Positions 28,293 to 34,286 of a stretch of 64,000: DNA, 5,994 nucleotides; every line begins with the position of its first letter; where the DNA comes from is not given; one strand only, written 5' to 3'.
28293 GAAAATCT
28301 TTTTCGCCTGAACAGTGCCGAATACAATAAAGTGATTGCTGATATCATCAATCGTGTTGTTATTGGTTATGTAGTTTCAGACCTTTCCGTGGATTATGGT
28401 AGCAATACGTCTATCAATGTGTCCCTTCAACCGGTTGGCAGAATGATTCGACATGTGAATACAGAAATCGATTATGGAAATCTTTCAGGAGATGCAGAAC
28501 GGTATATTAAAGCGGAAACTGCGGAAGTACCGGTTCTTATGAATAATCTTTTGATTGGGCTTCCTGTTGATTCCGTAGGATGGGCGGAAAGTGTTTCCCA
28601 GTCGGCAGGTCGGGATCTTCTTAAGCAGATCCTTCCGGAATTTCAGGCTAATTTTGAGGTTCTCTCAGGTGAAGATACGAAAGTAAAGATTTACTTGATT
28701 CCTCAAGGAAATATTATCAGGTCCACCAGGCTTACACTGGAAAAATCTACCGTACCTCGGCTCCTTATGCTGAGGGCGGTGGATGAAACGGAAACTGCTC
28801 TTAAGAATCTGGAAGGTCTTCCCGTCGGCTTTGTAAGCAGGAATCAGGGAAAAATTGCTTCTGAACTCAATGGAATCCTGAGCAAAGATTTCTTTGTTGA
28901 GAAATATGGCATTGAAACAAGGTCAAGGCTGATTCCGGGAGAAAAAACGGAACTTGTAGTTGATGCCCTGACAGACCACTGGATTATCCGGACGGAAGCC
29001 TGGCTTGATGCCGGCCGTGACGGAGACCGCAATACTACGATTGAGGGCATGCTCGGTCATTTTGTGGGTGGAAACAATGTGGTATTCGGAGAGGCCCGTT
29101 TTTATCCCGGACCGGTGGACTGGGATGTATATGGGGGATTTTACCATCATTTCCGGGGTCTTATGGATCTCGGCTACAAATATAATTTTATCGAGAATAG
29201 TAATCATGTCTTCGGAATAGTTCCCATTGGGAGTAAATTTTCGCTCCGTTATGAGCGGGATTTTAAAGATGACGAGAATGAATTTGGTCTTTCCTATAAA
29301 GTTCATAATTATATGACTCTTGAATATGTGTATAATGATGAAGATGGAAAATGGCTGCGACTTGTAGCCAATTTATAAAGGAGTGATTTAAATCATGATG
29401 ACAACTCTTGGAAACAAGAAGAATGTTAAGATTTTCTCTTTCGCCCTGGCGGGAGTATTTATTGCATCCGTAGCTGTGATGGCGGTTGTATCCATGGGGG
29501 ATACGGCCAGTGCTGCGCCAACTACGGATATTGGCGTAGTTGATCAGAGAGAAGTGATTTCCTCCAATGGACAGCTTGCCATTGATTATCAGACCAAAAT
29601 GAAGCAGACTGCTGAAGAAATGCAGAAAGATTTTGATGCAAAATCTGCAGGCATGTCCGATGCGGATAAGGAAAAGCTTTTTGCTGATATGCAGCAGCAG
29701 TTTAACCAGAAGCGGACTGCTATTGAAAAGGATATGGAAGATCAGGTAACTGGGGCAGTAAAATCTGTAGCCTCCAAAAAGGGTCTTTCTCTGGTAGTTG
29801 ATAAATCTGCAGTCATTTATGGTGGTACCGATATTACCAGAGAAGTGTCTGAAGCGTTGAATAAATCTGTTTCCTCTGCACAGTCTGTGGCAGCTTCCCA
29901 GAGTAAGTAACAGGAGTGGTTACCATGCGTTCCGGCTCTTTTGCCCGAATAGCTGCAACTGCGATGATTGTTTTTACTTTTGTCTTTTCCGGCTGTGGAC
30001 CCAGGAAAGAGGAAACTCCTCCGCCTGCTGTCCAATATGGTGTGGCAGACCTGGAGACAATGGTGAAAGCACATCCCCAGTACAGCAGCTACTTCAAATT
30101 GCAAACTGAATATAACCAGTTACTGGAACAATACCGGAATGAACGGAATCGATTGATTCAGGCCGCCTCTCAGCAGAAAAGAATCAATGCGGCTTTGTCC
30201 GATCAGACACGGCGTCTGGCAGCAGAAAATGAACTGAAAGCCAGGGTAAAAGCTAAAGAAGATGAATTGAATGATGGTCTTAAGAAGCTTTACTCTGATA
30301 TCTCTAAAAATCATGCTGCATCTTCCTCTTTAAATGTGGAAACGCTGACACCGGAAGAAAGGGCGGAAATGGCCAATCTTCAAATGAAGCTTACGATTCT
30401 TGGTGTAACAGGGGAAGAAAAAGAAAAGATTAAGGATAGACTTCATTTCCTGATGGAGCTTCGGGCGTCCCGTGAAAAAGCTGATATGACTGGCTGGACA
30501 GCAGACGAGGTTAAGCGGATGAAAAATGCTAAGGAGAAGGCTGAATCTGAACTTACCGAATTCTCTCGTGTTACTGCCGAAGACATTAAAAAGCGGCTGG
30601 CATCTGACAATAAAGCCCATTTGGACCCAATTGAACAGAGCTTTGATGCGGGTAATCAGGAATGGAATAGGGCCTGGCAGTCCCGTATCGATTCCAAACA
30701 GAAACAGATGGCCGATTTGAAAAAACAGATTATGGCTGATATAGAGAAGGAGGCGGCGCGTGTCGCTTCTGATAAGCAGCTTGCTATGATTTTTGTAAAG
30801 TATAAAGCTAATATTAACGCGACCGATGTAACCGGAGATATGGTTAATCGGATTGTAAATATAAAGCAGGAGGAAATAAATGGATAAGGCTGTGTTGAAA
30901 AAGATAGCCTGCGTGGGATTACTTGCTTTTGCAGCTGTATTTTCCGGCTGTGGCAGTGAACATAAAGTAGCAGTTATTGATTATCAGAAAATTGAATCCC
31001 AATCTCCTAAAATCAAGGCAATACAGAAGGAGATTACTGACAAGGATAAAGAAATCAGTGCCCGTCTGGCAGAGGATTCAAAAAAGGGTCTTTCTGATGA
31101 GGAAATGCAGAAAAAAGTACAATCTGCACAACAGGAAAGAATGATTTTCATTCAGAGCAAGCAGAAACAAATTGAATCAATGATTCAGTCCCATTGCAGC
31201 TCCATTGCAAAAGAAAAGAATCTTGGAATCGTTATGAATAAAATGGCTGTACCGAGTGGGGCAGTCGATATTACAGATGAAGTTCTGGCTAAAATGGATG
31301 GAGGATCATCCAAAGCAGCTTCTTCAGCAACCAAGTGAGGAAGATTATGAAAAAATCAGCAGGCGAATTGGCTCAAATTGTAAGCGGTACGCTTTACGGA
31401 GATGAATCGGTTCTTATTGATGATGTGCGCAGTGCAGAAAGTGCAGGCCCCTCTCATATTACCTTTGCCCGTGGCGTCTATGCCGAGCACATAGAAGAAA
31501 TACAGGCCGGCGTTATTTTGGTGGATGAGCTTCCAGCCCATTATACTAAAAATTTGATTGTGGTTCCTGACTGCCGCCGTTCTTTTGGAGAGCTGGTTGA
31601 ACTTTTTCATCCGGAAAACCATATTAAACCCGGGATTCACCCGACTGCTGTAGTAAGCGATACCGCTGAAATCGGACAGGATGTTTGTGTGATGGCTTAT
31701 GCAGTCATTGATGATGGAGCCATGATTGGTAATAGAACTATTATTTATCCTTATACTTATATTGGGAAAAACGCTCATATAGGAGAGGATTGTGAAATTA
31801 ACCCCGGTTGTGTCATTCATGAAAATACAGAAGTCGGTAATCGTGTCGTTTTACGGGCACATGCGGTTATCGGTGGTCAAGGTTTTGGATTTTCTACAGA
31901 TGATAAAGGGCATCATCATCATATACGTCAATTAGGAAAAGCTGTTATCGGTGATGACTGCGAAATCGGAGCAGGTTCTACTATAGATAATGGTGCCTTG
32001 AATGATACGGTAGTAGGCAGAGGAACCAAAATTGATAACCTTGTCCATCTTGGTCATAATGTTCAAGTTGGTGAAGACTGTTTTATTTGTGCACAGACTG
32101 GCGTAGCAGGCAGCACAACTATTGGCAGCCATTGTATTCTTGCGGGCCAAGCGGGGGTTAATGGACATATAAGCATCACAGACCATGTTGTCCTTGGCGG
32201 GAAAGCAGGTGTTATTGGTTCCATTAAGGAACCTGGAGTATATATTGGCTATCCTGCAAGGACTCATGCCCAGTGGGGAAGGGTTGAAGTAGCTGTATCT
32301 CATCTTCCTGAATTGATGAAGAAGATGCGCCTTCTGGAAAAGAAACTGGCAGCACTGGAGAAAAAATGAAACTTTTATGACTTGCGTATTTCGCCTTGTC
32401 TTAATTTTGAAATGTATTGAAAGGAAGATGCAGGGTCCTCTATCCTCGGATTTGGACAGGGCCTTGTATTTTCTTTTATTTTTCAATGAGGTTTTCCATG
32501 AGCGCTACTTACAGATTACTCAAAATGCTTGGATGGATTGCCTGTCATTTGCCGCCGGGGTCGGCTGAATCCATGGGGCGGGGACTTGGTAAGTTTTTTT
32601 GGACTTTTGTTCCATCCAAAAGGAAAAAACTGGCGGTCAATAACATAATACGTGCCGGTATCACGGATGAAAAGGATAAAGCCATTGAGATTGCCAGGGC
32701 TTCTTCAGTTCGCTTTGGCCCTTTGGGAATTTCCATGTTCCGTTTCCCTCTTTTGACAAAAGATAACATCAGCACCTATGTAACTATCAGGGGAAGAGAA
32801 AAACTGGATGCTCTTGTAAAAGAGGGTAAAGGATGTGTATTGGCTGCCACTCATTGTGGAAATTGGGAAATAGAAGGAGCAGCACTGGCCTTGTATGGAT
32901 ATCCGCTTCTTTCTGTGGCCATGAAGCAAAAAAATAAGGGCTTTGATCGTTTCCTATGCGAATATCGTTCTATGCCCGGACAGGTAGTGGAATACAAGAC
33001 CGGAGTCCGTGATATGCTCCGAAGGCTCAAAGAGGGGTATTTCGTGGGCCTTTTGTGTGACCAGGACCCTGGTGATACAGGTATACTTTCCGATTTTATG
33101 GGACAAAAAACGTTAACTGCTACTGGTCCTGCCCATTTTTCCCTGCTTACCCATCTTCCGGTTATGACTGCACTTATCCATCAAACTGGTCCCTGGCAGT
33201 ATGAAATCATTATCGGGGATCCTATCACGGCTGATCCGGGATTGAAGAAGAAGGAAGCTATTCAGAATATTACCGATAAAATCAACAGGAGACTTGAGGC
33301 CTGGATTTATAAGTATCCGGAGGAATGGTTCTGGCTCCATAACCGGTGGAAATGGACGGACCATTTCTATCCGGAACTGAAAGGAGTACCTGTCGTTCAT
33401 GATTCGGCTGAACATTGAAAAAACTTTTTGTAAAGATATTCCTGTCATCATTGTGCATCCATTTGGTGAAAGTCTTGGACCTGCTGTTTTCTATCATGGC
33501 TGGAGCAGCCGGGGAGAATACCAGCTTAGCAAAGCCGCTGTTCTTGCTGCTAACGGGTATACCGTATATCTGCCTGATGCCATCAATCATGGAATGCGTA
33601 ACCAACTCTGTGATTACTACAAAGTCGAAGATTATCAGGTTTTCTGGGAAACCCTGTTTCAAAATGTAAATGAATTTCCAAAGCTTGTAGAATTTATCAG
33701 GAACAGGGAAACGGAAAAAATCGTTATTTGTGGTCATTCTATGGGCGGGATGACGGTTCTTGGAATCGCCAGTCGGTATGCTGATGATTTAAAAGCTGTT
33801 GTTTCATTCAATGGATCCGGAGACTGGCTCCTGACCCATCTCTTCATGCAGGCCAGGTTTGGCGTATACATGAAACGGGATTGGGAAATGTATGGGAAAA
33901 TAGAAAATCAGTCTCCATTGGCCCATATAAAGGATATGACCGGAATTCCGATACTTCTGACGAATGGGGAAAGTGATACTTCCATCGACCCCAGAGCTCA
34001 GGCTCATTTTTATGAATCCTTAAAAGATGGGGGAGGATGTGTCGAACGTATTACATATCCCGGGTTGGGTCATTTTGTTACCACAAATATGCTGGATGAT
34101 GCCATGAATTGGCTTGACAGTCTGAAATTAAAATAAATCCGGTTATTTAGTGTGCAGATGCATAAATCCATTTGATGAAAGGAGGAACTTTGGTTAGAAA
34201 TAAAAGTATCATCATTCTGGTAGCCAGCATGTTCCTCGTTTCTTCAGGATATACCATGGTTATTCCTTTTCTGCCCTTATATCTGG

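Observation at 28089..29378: Uncharacterised protein directly after bamA with an exact 90-residue tandem periodicity and an OMP-like C-terminus: a candidate new BAM/TAM-associated component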

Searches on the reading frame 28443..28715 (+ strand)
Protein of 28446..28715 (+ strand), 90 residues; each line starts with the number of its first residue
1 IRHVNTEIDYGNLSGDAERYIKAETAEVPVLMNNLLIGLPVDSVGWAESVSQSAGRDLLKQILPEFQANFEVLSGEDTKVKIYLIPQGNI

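Call 34: search_protein_families(library=pfam, proteins=[window:28446-28715:+], max_evalue=10)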
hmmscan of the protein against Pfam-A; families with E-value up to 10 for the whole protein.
seq(90 aa): 0 families

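Call 53: predict_structure(alignment_id=A2)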
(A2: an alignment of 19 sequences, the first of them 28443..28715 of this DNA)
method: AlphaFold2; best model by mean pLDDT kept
length: 91 residues; sequences in the alignment: 19
mean_pLDDT: 90.0   pTM: 0.80
mean pLDDT of the five models: 90.0, 88.1, 85.5, 84.6, 82.0
residues with pLDDT >= 90: 60; 70-90: 29; 50-70: 2; < 50: 0
segments of 3 or more residues with pLDDT < 50: none
pLDDT, mean of each block of 10 residues (from residue 1): 95 86 93 94 84 91 91 93 88 61
secondary structure, 60 per line:
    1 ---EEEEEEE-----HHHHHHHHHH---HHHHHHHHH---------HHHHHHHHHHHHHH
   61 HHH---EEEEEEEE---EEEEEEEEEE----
elements in order: E4-10 H16-25 H29-37 H47-63 E67-74 E78-87

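Call 56: fold_search(model_id=the predicted structure, library=pdb)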
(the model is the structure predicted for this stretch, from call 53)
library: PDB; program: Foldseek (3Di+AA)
matches with E <= 10: 199; with E <= 0.001: 0
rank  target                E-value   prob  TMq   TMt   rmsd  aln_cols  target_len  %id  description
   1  5z2w_A                1.7e-01  0.54  0.38  0.19   7.4        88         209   15  Crystal structure of the bacterial cell division protein FtsQ and FtsB (released 2019-01-02)
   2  8us1                  2.6e-01  0.69  0.52  0.11   4.8        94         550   10  P21 Crystal structure of TamA from Pseudomonas aeruginosa at 2.6 Ang (released 2024-06-26)
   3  6h9o_A                2.8e-01  0.35  0.37  0.20   6.0        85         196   13  Complex of the periplasmic domains of bacterial cell division proteins FtsQ and FtsB (released 2018-09-05)
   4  6rux_C                3.2e-01  0.15  0.33  0.11  10.2        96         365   18  P46, an immunodominant surface protein from Mycoplasma hyopneumoniae (released 2019-11-13)
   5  6h9o_C                4.4e-01  0.25  0.36  0.20   5.8        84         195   11  Complex of the periplasmic domains of bacterial cell division proteins FtsQ and FtsB (released 2018-09-05)
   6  8dn7_E                4.7e-01  0.33  0.44  0.38  10.2       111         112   11  The crystal structure of the Pisum sativum Toc75 POTRA domains in complex with fab ax9 (released 2023-05-17)
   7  2vh1_B                4.7e-01  0.30  0.38  0.21   6.3        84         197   13  Crystal structure of bacterial cell division protein FtsQ from E.coli (released 2008-03-11)
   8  2v9h_MODEL_1_A        5.1e-01  0.20  0.37  0.25   7.1        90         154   12  Solution Structure of an Escherichia coli YaeT tandem POTRA domain (released 2008-05-06)
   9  3mc9_A                5.1e-01  0.18  0.35  0.24   6.0        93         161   14  POTRA1-2 of the periplasmic domain of Omp85 from Anabaena (released 2010-04-21)
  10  6rqg_C                5.1e-01  0.12  0.33  0.11  10.5        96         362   18  P46, an immunodominant surface protein from Mycoplasma hyopneumoniae (released 2019-11-13)
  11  2vh1_A                6.2e-01  0.20  0.35  0.20   6.8        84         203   13  Crystal structure of bacterial cell division protein FtsQ from E.coli (released 2008-03-11)
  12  8us2_A                6.6e-01  0.30  0.45  0.10   6.1        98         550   12  P22121 Crystal structure of TamA from Pseudomonas aeruginosa at 3.95 Ang (released 2024-06-26)
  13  3mc9_B                6.6e-01  0.12  0.33  0.22   6.3        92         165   15  POTRA1-2 of the periplasmic domain of Omp85 from Anabaena (released 2010-04-21)
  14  8hhf_Q                7.0e-01  0.16  0.35  0.17   6.4        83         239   13  The bacterial divisome protein complex FtsB-FtsL-FtsQ (released 2023-04-26)
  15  8xy6_E                7.0e-01  0.06  0.22  0.19  16.3        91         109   12  ASFV RNAP M1249L C-tail occupied complex3 (MCOC3) (released 2025-01-22)
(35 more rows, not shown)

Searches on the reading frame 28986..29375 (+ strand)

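Call 34: search_protein_families(library=pfam, proteins=[window:28986-29375:+], max_evalue=10)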
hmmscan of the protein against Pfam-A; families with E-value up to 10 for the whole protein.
seq(130 aa): 1 family
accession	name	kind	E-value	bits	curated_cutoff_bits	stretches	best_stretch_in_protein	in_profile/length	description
PF20944.2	StcE_b-sandwich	-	0.12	12.8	27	1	97-124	45-72/75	Metalloprotease StcE, beta-sandwich domain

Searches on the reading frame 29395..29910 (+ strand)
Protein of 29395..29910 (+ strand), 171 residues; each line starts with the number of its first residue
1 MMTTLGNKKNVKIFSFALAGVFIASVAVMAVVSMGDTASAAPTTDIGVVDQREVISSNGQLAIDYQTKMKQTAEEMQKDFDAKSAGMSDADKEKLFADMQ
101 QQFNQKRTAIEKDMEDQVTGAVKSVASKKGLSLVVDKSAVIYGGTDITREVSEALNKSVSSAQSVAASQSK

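Call 3: search_protein_families(library=pfam, proteins=[window:29395-29910:+], max_evalue=0.01)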
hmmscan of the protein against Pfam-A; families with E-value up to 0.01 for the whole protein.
window:29395-29910:+ (171 aa): 2 families
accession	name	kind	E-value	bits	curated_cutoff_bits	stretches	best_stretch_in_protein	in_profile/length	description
PF03938.19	OmpH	-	1.1e-11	45.5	32.4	1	97-155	79-141/141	Outer membrane protein (OmpH-like)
PF07511.17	DUF1525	-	0.0012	19.3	24.1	1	90-151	41-104/113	Protein of unknown function (DUF1525)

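Call 4: search_protein_families(library=ncbifam, proteins=[window:29395-29910:+], max_evalue=0.01)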
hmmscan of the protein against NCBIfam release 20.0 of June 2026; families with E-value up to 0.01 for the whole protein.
window:29395-29910:+ (171 aa): 3 families
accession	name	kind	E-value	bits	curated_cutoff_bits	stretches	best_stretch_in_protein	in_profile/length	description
NF008047.0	PRK10780.1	equivalog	0.00065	19.7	237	1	59-151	60-160/165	molecular chaperone Skp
TIGR03757.1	conj_TIGR03757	hypoth_equivalog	0.0014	18.9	73.2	1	90-151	42-106/113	TIGR03757 family integrating conjugative element protein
NF006769.0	PRK09290.1-3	subfamily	0.0097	14.6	452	0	49-125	275-349/417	allantoate amidohydrolase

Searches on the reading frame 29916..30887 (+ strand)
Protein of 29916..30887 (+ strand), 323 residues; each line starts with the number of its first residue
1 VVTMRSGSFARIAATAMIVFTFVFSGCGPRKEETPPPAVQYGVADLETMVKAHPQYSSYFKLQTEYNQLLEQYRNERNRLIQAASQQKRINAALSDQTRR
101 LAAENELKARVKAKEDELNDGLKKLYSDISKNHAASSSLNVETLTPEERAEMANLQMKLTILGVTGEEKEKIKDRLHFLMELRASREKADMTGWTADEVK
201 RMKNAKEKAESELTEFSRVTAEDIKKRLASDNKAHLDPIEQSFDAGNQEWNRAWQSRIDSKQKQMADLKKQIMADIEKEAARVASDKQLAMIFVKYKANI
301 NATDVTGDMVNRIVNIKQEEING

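Call 3: search_protein_families(library=pfam, proteins=[window:29916-30887:+], max_evalue=0.01)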
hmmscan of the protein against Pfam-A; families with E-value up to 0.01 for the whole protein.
window:29916-30887:+ (323 aa): 0 families

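Call 4: search_protein_families(library=ncbifam, proteins=[window:29916-30887:+], max_evalue=0.01)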
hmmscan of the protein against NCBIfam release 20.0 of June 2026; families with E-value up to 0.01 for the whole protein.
window:29916-30887:+ (323 aa): 0 families

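Call 59: search_protein_families(library=ncbifam, proteins=[window:29916-30884:+], max_evalue=1)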
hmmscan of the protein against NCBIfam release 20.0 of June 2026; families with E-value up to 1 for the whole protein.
window:29916-30884:+ (323 aa): 3 families
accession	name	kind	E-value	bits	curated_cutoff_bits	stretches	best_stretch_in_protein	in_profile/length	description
NF038317.1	DISARM_DrmD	equivalog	0.16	10.2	610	1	157-319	835-989/1021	DISARM system SNF2-like helicase DrmD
TIGR02796.1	tolQ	equivalog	0.47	10.2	221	1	198-285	34-121/216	protein TolQ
NF045780.1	TrlF_fam_ATP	equivalog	0.74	8.4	350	0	67-283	452-728/944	TrlF family AAA-like ATPase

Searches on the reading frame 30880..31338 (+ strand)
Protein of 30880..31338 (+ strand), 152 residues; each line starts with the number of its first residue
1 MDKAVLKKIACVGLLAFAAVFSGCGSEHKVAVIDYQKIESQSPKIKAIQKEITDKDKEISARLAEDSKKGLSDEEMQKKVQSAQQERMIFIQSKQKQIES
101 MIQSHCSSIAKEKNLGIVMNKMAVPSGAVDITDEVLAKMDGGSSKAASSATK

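Call 3: search_protein_families(library=pfam, proteins=[window:30880-31338:+], max_evalue=0.01)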
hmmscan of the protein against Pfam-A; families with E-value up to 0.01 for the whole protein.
window:30880-31338:+ (152 aa): 1 family
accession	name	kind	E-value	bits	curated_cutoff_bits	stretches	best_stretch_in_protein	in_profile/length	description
PF03938.19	OmpH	-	1.8e-10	41.6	32.4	1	29-139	1-141/141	Outer membrane protein (OmpH-like)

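Call 4: search_protein_families(library=ncbifam, proteins=[window:30880-31338:+], max_evalue=0.01)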
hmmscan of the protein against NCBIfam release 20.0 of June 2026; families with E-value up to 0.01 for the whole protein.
window:30880-31338:+ (152 aa): 2 families
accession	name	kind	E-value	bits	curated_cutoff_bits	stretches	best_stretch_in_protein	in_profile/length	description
NF008047.0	PRK10780.1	equivalog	9.8e-05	22.4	237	0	74-138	97-163/165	molecular chaperone Skp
TIGR02744.1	TrbI_Ftype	equivalog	0.0017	18.4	83.65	0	82-139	49-107/112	type-F conjugative transfer system protein TrbI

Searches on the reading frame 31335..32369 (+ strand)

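Call 3: search_protein_families(library=pfam, proteins=[window:31335-32369:+], max_evalue=0.01)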
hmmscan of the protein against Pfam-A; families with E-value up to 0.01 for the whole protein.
window:31335-32369:+ (344 aa): 9 families
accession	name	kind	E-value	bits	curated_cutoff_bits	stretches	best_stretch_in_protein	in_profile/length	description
PF00132.30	Hexapep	-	1.5e-31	107.2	27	4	146-181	1-36/36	Bacterial transferase hexapeptide (six repeats)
PF25084.1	LbH_EIF2B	-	1.9e-13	50.7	54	2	105-172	39-104/105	EIF2B subunit epsilon LbH domain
PF04613.19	LpxD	-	1.7e-10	41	30.8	1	26-90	2-70/70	UDP-3-O-[3-hydroxymyristoyl] glucosamine N-acyltransferase, LpxD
PF21711.3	DCTN5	-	4.5e-05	23.6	40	1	130-187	97-154/182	Dynactin subunit 5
PF07959.18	Fucose_pyrophosphorylase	-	0.00024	20.6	34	0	106-178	272-346/418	Fucose pyrophosphorylase domain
PF24894.1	Hexapep_GlmU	-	0.00079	19.9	23.3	0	121-169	39-85/104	GlmU-like, C-terminal hexapeptide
PF14602.12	Hexapep_2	-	0.00079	19.5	27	0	204-220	3-17/34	Hexapeptide repeat of succinyl-transferase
PF25247.1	LbH_GLGC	-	0.0014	19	27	0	209-269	16-82/135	GLGC left-handed parallel beta-helix domain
PF25087.1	GMPPB_C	-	0.0095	16.1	39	0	135-175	5-45/110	GMPPB C-terminal domain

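Call 4: search_protein_families(library=ncbifam, proteins=[window:31335-32369:+], max_evalue=0.01)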
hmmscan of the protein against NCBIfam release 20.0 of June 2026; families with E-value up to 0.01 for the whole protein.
window:31335-32369:+ (344 aa): 36 families (the best 25 are shown)
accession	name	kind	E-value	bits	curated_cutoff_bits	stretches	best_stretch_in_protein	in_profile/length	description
NF002060.0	PRK00892.1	subfamily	6e-107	357.7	207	1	7-339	4-343/345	UDP-3-O-(3-hydroxymyristoyl)glucosamine N-acyltransferase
TIGR01853.1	lipid_A_lpxD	equivalog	3.2e-103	345.1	242.5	1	11-331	1-325/325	UDP-3-O-(3-hydroxymyristoyl)glucosamine N-acyltransferase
TIGR03570.1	NeuD_NnaD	subfamily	2.2e-28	99.2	160.8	2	100-179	89-168/202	NeuD/PglB/VioB family sugar acetyltransferase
NF003657.0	PRK05289.1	equivalog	1.2e-27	96.7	226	2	121-295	8-177/264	acyl-ACP--UDP-N-acetylglucosamine O-acyltransferase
TIGR01852.1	lipid_A_lpxA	equivalog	2.2e-27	96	231.05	2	123-295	5-172/254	acyl-ACP--UDP-N-acetylglucosamine O-acyltransferase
NF041173.1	Sug_nt_acttase_Thmprot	equivalog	3.7e-12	45.9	600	1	110-220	236-336/405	bifunctional sugar-1-phosphate nucleotidylyltransferase/acetyltransferase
TIGR03992.1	Arch_glmU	subfamily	5.4e-12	45.3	292.1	1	111-220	237-336/393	bifunctional sugar-1-phosphate nucleotidylyltransferase/acetyltransferase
TIGR03532.1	DapD_Ac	equivalog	7.6e-12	45.3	231.75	1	72-163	64-151/231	2,3,4,5-tetrahydropyridine-2,6-dicarboxylate N-acetyltransferase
NF010935.0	PRK14355.1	equivalog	1.4e-11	43.7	718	2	123-179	263-318/459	bifunctional UDP-N-acetylglucosamine diphosphorylase/glucosamine-1-phosphate N-acetyltransferase GlmU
NF010937.0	PRK14357.1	equivalog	5.8e-11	41.9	658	1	123-173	250-299/448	bifunctional UDP-N-acetylglucosamine diphosphorylase/glucosamine-1-phosphate N-acetyltransferase GlmU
NF010934.1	PRK14354.1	equivalog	1.2e-10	40.6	450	1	101-218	271-381/447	bifunctional UDP-N-acetylglucosamine diphosphorylase/glucosamine-1-phosphate N-acetyltransferase GlmU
NF052502.1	man1P_GTase_Rv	exception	2.6e-10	39.7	440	2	104-170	281-345/352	mannose-1-phosphate guanylyltransferase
TIGR01173.1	glmU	equivalog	1.5e-08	33.9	366.85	1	101-257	271-424/452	bifunctional UDP-N-acetylglucosamine diphosphorylase/glucosamine-1-phosphate N-acetyltransferase GlmU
NF041874.1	EPS_EpsC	equivalog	3.5e-08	33.3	150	1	205-311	64-164/168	serine O-acetyltransferase EpsC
NF010940.0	PRK14360.1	equivalog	3.6e-08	32.4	602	1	106-253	258-419/452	bifunctional UDP-N-acetylglucosamine diphosphorylase/glucosamine-1-phosphate N-acetyltransferase GlmU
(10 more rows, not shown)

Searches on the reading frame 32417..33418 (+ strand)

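Call 68: search_protein_families(library=pfam, proteins=[window:32417-33418:+], max_evalue=0.00001)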
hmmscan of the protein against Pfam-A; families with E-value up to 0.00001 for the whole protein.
window:32417-33418:+ (333 aa): 1 family
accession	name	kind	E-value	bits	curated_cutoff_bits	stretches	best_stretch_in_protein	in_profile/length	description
PF03279.18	Lip_A_acyltrans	-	1.1e-38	133.5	22.3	1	25-312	7-294/295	Bacterial lipid A biosynthesis acyltransferase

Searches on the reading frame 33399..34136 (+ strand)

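Call 68: search_protein_families(library=pfam, proteins=[window:33399-34136:+], max_evalue=0.00001)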
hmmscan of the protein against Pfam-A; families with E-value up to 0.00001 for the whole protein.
window:33399-34136:+ (245 aa): 8 families
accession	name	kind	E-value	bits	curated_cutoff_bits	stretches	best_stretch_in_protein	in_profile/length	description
PF12146.15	Hydrolase_4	-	4.9e-16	59.2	27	1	30-137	8-107/239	Serine aminopeptidase, S33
PF00326.27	Peptidase_S9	-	1.7e-14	54.3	22.6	1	104-229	62-191/213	Prolyl oligopeptidase family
PF01738.24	DLH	-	9.8e-11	42.1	21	1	48-225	36-186/217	Dienelactone hydrolase family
PF00561.26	Abhydrolase_1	-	6.5e-10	39.5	25.8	1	30-142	4-108/245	alpha/beta hydrolase fold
PF12697.13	Abhydrolase_6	-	6.6e-10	40.5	26.3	1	31-139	3-93/217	Alpha/beta hydrolase family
PF02230.22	Abhydrolase_2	-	1.1e-08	35.7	23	0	33-140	28-139/217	Phospholipase/Carboxylesterase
PF00756.26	Esterase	-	4.1e-08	33.7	22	1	91-226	100-227/251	Putative esterase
PF08840.17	BAAT_C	-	1.1e-06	29.3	20.9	0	95-160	8-79/210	BAAT / Acyl-CoA thioester hydrolase C terminal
